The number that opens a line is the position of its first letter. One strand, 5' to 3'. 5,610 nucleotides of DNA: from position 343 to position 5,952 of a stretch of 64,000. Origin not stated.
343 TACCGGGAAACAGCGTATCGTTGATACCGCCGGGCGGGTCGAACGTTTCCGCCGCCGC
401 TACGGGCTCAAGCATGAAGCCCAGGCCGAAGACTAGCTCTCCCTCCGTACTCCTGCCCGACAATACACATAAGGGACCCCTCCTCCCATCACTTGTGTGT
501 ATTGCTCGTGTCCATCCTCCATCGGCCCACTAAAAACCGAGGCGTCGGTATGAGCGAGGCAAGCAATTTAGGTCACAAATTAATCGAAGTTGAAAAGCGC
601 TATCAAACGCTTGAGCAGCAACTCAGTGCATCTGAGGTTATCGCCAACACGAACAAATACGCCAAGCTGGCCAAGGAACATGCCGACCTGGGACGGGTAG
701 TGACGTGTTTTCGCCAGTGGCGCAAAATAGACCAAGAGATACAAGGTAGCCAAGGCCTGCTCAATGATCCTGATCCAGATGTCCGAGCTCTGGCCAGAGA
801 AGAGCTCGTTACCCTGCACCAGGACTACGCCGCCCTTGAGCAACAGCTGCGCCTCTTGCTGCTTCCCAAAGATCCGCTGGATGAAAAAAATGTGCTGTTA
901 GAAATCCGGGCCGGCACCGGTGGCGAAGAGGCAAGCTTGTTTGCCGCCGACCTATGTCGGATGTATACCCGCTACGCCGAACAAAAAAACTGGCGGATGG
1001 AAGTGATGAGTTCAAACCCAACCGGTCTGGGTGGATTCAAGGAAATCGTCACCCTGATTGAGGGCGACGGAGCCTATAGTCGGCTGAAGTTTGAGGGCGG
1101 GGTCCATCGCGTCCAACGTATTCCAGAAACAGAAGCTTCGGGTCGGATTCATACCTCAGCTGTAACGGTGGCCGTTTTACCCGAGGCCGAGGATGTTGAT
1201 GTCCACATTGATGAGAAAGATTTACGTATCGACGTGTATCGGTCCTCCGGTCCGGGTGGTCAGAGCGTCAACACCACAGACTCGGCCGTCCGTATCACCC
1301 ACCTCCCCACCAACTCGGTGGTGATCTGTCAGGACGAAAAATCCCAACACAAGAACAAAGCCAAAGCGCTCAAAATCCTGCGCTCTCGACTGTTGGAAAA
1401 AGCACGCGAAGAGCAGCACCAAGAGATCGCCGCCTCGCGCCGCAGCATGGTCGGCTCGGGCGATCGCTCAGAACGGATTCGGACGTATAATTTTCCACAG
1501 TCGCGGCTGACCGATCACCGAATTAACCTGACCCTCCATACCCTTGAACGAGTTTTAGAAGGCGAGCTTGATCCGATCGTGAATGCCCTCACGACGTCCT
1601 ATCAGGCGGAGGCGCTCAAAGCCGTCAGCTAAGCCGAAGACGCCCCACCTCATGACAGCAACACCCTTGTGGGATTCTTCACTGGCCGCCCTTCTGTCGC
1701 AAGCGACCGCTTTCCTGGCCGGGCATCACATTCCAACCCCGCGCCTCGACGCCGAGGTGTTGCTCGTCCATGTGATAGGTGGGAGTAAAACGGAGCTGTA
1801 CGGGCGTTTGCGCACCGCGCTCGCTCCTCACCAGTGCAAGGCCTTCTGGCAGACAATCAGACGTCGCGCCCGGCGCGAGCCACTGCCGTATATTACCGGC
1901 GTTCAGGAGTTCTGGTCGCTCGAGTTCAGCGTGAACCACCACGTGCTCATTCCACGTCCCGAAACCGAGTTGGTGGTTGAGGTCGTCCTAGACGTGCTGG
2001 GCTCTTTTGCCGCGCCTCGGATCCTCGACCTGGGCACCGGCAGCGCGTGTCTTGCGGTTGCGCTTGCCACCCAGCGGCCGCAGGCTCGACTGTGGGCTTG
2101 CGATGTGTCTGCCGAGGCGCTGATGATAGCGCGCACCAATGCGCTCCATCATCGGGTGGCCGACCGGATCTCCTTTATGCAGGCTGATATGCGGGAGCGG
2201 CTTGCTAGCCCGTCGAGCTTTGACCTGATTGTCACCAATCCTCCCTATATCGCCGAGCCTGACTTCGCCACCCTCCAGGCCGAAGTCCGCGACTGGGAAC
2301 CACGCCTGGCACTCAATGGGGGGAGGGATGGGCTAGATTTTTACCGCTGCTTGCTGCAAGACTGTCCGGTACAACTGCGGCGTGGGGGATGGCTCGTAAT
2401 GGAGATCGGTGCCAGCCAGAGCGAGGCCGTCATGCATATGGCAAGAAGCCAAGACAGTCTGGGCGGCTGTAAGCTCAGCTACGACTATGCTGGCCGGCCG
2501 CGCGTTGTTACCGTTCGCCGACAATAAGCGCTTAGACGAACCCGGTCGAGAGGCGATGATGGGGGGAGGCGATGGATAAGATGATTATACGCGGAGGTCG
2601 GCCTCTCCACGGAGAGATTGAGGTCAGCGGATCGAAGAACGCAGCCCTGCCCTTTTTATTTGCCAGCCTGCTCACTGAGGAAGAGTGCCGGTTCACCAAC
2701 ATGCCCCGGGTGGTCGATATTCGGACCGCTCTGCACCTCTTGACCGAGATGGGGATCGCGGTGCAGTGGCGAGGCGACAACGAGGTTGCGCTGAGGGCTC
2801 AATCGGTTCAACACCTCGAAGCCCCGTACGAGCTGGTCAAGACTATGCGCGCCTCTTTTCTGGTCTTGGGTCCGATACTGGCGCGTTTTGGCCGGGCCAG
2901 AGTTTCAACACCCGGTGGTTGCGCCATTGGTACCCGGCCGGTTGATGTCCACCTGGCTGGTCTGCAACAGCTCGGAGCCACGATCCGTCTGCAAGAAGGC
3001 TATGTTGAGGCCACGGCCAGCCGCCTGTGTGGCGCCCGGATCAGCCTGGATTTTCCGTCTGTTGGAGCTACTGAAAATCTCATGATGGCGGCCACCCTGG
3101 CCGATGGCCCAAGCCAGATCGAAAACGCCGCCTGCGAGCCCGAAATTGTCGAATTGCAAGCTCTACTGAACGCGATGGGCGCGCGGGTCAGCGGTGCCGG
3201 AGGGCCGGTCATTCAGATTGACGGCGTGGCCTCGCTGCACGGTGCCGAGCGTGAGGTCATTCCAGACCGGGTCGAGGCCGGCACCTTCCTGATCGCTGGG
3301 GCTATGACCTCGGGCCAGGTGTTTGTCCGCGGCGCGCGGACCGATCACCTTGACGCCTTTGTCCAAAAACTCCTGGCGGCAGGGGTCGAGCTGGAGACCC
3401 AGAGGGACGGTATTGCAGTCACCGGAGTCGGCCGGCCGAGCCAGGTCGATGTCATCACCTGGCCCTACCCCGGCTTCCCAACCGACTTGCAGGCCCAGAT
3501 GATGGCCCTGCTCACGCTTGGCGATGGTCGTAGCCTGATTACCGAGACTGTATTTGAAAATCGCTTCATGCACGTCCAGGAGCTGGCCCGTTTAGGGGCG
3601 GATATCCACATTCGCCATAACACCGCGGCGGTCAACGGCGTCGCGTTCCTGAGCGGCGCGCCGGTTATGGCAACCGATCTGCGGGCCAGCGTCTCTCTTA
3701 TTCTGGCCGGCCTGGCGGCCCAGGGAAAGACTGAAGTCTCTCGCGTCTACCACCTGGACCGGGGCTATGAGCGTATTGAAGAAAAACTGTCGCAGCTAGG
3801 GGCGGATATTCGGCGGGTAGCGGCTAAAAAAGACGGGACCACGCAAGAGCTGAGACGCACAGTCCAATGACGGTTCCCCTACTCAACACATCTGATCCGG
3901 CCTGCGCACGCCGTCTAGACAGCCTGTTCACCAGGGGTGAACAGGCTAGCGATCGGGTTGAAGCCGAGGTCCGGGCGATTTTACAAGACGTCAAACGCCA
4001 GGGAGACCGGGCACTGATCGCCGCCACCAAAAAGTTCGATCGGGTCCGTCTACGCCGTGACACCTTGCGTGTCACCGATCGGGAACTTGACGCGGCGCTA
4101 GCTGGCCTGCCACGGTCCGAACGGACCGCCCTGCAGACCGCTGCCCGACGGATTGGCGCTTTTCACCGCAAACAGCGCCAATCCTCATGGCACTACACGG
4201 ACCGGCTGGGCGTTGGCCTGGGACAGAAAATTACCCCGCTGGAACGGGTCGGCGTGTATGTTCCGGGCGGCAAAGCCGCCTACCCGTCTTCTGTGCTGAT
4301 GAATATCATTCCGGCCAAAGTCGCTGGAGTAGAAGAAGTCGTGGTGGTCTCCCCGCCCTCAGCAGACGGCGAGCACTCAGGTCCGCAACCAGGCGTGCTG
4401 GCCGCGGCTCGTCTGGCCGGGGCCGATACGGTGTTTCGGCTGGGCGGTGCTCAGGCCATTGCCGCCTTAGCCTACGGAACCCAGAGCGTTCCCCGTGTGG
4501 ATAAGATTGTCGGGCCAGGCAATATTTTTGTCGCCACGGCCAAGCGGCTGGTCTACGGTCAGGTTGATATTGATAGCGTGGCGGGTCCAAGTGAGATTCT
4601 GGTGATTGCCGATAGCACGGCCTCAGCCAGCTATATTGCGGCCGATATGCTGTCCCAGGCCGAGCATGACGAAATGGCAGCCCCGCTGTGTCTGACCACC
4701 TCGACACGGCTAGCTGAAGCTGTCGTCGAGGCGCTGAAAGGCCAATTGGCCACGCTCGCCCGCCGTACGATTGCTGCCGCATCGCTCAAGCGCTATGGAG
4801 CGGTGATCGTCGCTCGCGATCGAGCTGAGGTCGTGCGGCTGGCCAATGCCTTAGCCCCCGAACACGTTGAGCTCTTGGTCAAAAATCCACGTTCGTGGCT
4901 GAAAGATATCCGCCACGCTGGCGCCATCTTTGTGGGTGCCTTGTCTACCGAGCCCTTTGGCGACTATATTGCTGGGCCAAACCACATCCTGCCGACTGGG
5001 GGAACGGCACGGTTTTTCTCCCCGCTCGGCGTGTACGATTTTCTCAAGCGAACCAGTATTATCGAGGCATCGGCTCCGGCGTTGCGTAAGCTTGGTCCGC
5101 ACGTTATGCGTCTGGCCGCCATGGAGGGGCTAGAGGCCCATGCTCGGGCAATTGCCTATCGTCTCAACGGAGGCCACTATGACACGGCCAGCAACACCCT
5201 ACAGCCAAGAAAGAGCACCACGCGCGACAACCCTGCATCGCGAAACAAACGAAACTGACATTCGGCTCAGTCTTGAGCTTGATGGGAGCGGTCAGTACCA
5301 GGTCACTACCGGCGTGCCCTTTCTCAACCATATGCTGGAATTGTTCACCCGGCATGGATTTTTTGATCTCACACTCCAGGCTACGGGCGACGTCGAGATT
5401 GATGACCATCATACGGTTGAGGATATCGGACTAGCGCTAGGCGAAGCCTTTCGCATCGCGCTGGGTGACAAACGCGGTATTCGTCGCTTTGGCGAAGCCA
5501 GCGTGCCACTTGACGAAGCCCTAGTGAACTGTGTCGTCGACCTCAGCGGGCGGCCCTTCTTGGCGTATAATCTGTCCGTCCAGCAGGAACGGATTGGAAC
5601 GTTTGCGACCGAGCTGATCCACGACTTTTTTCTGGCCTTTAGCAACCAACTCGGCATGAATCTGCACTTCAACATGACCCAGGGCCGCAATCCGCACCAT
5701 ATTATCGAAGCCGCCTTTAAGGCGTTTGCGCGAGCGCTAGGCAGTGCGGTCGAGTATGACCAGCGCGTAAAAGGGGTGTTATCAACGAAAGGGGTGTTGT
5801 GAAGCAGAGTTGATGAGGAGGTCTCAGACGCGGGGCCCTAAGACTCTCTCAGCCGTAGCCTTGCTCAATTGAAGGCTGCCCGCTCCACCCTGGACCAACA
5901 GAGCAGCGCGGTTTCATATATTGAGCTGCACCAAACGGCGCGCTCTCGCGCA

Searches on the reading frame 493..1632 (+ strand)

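Call 66: search_protein_families(library=pfam, proteins=[window:493-1632:+], max_evalue=0.0001)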
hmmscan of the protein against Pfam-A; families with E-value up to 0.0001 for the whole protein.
window:493-1632:+ (379 aa): 2 families
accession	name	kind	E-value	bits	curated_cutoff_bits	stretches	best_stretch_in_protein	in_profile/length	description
PF03462.23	PCRF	-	7.6e-74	248.2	24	1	34-226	2-194/194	PCRF domain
PF00472.26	RF-1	-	3e-43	146.9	35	1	234-343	2-116/116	RF-1 domain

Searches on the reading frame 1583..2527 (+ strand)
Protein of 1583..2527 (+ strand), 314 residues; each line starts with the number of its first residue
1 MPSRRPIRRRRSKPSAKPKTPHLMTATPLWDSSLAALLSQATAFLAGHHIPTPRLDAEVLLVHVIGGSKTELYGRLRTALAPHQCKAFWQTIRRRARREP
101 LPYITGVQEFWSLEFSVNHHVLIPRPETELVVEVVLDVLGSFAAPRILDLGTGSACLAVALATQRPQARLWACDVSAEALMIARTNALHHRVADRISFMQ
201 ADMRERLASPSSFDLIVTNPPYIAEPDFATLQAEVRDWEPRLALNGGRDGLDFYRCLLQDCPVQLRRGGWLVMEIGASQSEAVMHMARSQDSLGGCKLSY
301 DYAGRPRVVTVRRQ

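Call 66: search_protein_families(library=pfam, proteins=[window:1583-2527:+], max_evalue=0.0001)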
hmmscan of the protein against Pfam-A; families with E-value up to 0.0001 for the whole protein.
window:1583-2527:+ (314 aa): 9 families
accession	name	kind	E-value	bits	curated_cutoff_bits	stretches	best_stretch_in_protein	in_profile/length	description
PF17827.6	PrmC_N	-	6.8e-19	68.6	23.4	1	37-106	2-71/71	PrmC N-terminal domain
PF05175.20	MTS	-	4.2e-15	56.2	23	1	135-226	23-112/170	Methyltransferase small domain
PF13649.12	Methyltransf_25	-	3.4e-12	47.3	27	1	147-236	1-90/97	Methyltransferase domain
PF13847.12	Methyltransf_31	-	1.2e-10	41.7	27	1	146-222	6-84/145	Methyltransferase domain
PF01170.24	UPF0020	-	1.3e-09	38.5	22.3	1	160-222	69-131/197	RMKL-like, methyltransferase domain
PF08242.18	Methyltransf_12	-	4e-07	31.1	30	1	148-219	1-72/98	Methyltransferase domain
PF06325.19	PrmA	-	1.7e-06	28.2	22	1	146-219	164-233/296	Ribosomal protein L11 methyltransferase (PrmA)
PF08241.18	Methyltransf_11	-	2.8e-06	28.3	21.2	1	148-218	1-66/95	Methyltransferase domain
PF03602.21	Cons_hypoth95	-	5e-05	23.5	24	1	125-225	22-126/182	Conserved hypothetical protein 95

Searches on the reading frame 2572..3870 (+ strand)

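Call 66: search_protein_families(library=pfam, proteins=[window:2572-3870:+], max_evalue=0.0001)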
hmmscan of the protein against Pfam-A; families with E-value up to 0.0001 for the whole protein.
window:2572-3870:+ (432 aa): 1 family
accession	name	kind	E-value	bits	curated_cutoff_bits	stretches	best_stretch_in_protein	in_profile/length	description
PF00275.25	EPSP_synthase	-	9.3e-107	357.7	22.8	1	7-406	2-417/417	EPSP synthase (3-phosphoshikimate 1-carboxyvinyltransferase)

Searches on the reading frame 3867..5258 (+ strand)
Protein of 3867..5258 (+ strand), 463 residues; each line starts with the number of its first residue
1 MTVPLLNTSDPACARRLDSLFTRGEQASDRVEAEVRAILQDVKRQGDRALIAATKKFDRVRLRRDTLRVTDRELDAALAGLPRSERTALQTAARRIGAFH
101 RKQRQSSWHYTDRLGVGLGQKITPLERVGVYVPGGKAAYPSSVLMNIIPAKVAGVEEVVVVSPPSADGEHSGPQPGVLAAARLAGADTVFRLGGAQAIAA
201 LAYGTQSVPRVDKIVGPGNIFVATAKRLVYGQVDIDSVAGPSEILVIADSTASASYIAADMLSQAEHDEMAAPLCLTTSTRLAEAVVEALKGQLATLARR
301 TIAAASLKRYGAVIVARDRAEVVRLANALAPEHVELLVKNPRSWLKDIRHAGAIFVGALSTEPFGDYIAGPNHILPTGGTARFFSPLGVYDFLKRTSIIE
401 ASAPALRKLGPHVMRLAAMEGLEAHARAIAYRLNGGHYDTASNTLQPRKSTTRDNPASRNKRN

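Call 66: search_protein_families(library=pfam, proteins=[window:3867-5258:+], max_evalue=0.0001)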
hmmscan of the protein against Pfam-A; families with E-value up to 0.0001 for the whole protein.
window:3867-5258:+ (463 aa): 1 family
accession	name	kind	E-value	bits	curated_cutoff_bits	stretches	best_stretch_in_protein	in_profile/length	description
PF00815.25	Histidinol_dh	-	5.3e-169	563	27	1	23-433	3-411/411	Histidinol dehydrogenase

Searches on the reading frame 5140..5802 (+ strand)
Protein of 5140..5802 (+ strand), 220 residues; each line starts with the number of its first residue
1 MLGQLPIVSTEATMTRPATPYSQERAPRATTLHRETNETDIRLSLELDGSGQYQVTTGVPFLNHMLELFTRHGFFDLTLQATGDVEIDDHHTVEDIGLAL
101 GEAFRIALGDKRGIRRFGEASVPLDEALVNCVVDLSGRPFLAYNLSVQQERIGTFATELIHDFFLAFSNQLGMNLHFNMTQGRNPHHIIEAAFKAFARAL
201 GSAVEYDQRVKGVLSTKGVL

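Call 67: search_protein_families(library=pfam, proteins=[window:5140-5802:+], max_evalue=0.0001)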
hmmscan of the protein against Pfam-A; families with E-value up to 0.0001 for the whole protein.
window:5140-5802:+ (220 aa): 1 family
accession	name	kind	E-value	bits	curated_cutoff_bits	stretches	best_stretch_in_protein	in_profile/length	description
PF00475.24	IGPD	-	2.8e-64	216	27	1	57-200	1-144/144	Imidazoleglycerol-phosphate dehydratase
